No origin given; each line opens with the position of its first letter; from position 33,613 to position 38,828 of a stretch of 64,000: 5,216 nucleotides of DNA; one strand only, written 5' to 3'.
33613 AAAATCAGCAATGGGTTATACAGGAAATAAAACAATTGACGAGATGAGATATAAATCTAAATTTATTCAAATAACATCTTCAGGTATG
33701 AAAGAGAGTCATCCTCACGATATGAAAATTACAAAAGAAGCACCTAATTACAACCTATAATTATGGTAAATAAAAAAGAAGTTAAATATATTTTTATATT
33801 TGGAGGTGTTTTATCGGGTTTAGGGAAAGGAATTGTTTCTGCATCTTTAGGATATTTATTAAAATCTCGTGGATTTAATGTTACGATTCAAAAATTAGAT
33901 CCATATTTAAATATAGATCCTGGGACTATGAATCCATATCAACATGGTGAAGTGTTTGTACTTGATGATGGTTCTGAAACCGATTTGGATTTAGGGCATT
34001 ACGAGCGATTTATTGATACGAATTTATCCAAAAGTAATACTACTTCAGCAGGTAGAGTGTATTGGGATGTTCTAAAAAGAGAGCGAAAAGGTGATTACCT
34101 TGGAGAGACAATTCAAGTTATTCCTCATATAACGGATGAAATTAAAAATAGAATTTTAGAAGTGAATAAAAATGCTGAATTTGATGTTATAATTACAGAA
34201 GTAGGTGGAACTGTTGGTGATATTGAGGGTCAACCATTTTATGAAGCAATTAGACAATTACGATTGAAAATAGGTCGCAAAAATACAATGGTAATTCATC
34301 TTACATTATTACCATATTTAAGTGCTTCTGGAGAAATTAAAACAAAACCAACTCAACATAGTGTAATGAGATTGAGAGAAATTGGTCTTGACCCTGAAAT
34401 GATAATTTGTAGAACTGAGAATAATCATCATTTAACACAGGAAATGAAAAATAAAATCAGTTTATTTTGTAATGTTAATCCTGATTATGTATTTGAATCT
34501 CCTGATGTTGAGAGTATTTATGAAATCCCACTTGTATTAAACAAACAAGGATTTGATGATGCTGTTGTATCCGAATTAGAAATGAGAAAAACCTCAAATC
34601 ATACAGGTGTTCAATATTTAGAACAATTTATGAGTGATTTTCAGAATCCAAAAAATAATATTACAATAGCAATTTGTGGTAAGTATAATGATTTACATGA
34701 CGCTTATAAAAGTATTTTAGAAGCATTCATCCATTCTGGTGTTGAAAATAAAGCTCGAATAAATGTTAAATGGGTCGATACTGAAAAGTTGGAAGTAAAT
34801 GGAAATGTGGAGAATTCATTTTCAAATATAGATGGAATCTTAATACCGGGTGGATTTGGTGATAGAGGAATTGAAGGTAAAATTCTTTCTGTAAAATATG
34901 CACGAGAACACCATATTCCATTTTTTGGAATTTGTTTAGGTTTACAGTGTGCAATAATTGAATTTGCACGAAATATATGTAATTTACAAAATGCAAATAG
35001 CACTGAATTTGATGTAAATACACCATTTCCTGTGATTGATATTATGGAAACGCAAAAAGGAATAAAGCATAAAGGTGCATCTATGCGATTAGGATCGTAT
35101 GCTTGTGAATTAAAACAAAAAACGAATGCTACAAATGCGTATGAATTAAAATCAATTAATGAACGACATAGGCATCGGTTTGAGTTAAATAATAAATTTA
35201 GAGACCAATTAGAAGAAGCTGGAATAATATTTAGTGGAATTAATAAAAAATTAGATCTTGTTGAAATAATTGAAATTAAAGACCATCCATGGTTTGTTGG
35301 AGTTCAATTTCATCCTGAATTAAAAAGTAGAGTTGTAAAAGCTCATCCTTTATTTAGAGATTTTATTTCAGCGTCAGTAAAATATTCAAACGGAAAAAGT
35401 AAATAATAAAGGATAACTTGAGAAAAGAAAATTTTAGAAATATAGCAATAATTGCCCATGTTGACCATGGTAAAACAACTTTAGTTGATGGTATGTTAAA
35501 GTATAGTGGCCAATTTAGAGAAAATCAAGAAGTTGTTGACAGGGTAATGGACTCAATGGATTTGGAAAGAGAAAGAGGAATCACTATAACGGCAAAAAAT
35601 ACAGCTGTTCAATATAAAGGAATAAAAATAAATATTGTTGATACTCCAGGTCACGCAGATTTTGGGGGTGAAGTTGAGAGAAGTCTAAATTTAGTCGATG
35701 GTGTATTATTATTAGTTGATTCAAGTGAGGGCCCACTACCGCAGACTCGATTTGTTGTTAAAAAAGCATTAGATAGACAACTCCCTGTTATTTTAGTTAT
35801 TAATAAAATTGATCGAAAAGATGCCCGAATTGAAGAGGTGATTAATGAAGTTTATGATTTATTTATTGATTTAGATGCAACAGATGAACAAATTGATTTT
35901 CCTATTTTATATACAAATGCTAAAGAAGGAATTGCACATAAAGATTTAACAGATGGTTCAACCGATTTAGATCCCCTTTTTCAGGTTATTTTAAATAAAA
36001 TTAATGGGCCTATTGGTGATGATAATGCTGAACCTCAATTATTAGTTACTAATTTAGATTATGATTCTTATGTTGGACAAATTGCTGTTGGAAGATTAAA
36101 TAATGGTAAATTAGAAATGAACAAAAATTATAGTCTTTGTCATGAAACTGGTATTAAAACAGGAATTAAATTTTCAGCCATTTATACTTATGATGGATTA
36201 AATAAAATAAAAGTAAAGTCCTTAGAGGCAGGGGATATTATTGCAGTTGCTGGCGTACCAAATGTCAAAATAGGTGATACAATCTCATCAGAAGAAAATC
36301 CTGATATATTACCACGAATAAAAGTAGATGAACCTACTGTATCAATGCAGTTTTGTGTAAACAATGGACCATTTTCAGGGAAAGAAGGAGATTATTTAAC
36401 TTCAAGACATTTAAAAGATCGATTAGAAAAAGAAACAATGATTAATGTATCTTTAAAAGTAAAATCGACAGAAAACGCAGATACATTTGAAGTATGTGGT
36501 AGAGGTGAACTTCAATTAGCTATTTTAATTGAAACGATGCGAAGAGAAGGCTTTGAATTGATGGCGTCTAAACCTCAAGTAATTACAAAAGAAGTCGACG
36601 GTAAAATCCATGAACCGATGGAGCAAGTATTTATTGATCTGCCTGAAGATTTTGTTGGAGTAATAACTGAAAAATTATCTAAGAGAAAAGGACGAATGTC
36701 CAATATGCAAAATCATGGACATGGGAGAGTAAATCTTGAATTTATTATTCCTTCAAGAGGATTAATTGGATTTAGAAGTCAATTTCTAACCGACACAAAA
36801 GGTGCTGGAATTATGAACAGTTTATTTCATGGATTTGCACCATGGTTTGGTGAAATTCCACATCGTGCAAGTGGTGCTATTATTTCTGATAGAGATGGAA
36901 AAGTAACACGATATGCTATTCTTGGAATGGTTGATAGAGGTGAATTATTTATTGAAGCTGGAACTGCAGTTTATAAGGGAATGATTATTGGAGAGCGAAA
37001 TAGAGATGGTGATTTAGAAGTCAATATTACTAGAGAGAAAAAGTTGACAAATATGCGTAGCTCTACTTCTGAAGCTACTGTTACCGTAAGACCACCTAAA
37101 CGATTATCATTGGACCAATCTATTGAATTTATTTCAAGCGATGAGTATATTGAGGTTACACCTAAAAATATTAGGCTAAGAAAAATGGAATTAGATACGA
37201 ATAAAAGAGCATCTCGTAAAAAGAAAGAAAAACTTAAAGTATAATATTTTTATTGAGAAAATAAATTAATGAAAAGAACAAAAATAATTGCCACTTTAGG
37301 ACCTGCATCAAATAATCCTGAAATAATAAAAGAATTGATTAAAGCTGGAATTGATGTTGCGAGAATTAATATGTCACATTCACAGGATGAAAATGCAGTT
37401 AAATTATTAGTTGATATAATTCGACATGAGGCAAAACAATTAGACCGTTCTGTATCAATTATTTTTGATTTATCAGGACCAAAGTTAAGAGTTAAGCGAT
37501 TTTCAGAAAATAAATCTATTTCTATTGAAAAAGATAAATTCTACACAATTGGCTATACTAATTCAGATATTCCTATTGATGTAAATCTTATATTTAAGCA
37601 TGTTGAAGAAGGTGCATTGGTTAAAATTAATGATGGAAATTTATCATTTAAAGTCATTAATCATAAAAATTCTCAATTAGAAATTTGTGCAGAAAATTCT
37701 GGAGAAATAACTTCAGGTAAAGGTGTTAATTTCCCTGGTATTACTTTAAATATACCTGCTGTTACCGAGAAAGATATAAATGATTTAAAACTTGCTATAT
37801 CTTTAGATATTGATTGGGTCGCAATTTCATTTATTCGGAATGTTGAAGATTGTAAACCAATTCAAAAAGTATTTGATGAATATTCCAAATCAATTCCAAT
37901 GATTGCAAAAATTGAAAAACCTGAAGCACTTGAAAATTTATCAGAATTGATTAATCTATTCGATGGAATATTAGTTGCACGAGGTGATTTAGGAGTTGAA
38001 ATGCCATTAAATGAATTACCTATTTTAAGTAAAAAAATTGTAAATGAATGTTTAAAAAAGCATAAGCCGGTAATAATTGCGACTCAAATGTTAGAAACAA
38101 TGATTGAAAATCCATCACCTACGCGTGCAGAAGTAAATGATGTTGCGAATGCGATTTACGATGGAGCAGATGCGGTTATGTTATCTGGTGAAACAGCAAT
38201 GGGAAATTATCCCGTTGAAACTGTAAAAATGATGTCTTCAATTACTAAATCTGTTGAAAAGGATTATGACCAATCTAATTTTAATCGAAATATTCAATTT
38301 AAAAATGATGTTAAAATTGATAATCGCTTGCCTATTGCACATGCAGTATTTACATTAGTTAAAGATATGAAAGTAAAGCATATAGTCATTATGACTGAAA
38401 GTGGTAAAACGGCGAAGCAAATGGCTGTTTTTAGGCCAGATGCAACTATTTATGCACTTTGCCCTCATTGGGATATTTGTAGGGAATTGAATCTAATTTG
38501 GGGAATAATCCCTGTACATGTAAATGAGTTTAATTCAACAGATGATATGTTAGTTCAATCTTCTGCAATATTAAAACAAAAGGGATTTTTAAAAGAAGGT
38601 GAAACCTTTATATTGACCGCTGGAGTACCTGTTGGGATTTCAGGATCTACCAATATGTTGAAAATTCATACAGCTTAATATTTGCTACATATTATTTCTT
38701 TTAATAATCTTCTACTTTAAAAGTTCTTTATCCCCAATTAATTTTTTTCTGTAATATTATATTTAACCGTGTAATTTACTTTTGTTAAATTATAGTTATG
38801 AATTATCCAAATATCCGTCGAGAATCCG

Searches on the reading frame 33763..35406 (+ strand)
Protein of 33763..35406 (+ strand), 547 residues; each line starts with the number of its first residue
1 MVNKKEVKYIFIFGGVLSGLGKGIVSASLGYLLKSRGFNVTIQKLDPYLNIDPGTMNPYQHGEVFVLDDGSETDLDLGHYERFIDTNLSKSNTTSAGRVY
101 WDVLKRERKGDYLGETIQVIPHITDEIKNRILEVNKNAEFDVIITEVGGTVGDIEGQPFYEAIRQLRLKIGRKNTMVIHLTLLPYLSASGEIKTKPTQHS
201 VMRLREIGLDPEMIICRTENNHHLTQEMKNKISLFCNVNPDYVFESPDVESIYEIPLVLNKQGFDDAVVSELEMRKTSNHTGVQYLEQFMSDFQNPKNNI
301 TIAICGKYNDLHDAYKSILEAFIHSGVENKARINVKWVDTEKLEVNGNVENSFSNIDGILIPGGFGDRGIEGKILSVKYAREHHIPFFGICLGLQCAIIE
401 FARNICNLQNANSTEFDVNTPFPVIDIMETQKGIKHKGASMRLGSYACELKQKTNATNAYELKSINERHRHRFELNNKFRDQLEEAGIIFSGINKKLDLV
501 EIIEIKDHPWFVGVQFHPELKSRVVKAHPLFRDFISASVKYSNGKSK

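Call 10: search_protein_families(library=pfam, proteins=[window:33763-35406:+], max_evalue=0.01)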
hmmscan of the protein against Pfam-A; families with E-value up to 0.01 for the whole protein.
window:33763-35406:+ (547 aa): 4 families
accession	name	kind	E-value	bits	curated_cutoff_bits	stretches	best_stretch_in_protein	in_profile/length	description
PF06418.20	CTP_synth_N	-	4.7e-124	413.4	26.1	1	8-274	1-265/265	CTP synthase N-terminus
PF00117.34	GATase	-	7.5e-41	140.3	22.8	1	311-536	2-189/190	Glutamine amidotransferase class-I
PF07722.19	Peptidase_C26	-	4.4e-06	27.1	20.5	1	377-519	98-219/219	Peptidase C26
PF01656.29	CbiA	-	0.0014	19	25.4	1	18-304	8-79/125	CobQ/CobB/MinD/ParA nucleotide binding domain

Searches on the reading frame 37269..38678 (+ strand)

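Call 10: search_protein_families(library=pfam, proteins=[window:37269-38678:+], max_evalue=0.01)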
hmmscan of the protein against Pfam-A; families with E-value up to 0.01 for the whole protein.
window:37269-38678:+ (469 aa): 2 families
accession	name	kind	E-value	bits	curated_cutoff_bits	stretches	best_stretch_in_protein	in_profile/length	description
PF00224.27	PK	-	4.2e-102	342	30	1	1-319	1-328/328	Pyruvate kinase, barrel domain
PF02887.21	PK_C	-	5.1e-35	120.4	28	1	356-467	3-114/114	Pyruvate kinase, alpha/beta domain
